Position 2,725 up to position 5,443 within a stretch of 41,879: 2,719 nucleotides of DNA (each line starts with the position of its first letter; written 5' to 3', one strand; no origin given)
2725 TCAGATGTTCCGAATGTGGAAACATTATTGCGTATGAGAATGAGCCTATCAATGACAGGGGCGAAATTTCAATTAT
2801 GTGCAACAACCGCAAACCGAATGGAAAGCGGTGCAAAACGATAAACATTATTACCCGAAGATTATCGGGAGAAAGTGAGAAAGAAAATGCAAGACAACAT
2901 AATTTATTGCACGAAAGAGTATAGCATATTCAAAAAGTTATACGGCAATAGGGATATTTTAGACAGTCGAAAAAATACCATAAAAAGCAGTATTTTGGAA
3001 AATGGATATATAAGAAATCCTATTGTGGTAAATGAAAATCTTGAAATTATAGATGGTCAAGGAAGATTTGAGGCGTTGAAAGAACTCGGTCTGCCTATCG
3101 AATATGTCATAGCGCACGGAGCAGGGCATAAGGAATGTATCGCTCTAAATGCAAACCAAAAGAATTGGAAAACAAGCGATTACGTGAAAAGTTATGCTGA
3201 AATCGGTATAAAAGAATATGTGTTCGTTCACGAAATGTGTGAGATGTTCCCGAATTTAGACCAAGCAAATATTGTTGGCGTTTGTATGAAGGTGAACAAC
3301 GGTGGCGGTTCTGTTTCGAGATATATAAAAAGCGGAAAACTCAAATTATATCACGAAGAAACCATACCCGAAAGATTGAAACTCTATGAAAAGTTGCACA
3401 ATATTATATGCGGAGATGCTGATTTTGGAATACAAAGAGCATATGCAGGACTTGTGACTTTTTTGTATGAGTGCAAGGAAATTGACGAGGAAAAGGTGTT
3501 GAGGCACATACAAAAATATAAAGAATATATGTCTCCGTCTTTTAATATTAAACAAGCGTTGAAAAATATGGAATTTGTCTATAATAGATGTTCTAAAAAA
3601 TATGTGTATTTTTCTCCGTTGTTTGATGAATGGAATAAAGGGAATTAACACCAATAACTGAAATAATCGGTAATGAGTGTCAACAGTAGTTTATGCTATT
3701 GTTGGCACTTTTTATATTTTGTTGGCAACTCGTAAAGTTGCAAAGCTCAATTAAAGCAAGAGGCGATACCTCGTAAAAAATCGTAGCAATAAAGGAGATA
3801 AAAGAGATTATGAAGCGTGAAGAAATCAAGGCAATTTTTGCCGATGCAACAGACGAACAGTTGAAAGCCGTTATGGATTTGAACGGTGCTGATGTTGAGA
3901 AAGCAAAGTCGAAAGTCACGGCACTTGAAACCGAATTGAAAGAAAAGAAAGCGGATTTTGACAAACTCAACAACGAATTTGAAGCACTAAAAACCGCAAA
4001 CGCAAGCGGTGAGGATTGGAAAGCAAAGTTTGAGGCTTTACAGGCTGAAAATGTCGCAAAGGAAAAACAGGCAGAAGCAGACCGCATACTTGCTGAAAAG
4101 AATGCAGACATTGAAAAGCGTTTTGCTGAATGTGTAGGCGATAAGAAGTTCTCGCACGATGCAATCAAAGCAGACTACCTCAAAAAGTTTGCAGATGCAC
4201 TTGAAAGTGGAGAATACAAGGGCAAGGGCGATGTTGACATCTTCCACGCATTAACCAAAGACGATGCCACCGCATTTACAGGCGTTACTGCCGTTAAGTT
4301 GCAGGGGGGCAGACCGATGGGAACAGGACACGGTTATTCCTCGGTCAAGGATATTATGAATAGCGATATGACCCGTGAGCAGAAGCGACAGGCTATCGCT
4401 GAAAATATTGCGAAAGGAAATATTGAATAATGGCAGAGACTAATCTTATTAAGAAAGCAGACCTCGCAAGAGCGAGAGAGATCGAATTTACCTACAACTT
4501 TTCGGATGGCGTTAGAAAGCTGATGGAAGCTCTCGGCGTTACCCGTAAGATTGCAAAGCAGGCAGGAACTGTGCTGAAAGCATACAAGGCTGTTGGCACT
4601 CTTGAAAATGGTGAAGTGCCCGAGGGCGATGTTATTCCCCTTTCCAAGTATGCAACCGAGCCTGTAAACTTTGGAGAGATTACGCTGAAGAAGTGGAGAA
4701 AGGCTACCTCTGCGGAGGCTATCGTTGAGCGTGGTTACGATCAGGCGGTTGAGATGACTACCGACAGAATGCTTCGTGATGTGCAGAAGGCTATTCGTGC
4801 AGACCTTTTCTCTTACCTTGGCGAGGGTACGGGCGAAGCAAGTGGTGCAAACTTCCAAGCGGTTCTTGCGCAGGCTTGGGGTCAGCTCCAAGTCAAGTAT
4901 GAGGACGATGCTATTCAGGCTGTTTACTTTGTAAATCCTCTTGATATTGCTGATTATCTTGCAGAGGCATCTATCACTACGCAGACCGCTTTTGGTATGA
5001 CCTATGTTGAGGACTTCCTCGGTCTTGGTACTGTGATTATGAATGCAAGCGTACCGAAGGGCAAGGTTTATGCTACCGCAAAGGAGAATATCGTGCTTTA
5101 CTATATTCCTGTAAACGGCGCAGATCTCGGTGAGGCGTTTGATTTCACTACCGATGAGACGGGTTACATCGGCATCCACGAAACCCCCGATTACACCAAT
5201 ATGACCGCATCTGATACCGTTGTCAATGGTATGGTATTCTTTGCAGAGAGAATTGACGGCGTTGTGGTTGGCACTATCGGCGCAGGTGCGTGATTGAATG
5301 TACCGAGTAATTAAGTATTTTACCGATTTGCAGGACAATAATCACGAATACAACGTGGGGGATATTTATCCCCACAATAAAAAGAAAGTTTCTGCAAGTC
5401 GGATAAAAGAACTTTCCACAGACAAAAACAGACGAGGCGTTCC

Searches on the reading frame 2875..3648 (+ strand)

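Call 8: search_protein_families(library=phrogs, proteins=[window:2875-3648:+], max_evalue=0.001)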
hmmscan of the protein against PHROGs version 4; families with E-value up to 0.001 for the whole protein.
window:2875-3648:+ (257 aa): 8 families
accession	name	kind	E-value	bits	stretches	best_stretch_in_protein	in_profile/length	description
phrog_12305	-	DNA, RNA and nucleotide metabolism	5.3e-39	135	1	3-237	3-233/271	ParB-like partition protein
phrog_498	-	other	1.3e-08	34.8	1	26-74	51-100/633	DNA methyltransferase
phrog_620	-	DNA, RNA and nucleotide metabolism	1.7e-08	35.8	1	30-73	29-71/217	ParB-like partition protein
phrog_4715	-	DNA, RNA and nucleotide metabolism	2.7e-05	23.7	1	35-109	173-254/630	ParB-like partition protein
phrog_12047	-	DNA, RNA and nucleotide metabolism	7.8e-05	23.3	1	34-103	22-95/301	ParB-like partition nuclease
phrog_15396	-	DNA, RNA and nucleotide metabolism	0.00027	21.8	1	34-74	28-67/258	ParB-like partition nuclease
phrog_940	-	DNA, RNA and nucleotide metabolism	0.00046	20.5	1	30-95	25-93/388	nuclease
phrog_8071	-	DNA, RNA and nucleotide metabolism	0.00069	20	1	33-74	29-70/389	ParB-like partition protein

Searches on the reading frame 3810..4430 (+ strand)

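Call 8: search_protein_families(library=phrogs, proteins=[window:3810-4430:+], max_evalue=0.001)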
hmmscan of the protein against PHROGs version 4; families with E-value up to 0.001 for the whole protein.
window:3810-4430:+ (206 aa): 1 family
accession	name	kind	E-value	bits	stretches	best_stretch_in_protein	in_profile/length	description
phrog_194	-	head and packaging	4.2e-07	31.1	1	1-200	21-215/335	head scaffolding protein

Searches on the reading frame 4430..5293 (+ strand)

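Call 8: search_protein_families(library=phrogs, proteins=[window:4430-5293:+], max_evalue=0.001)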
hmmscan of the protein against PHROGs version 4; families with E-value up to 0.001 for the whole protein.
window:4430-5293:+ (287 aa): 1 family
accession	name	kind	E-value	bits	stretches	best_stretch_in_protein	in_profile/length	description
phrog_544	-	head and packaging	1.4e-55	189.7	1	1-286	6-276/282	major head protein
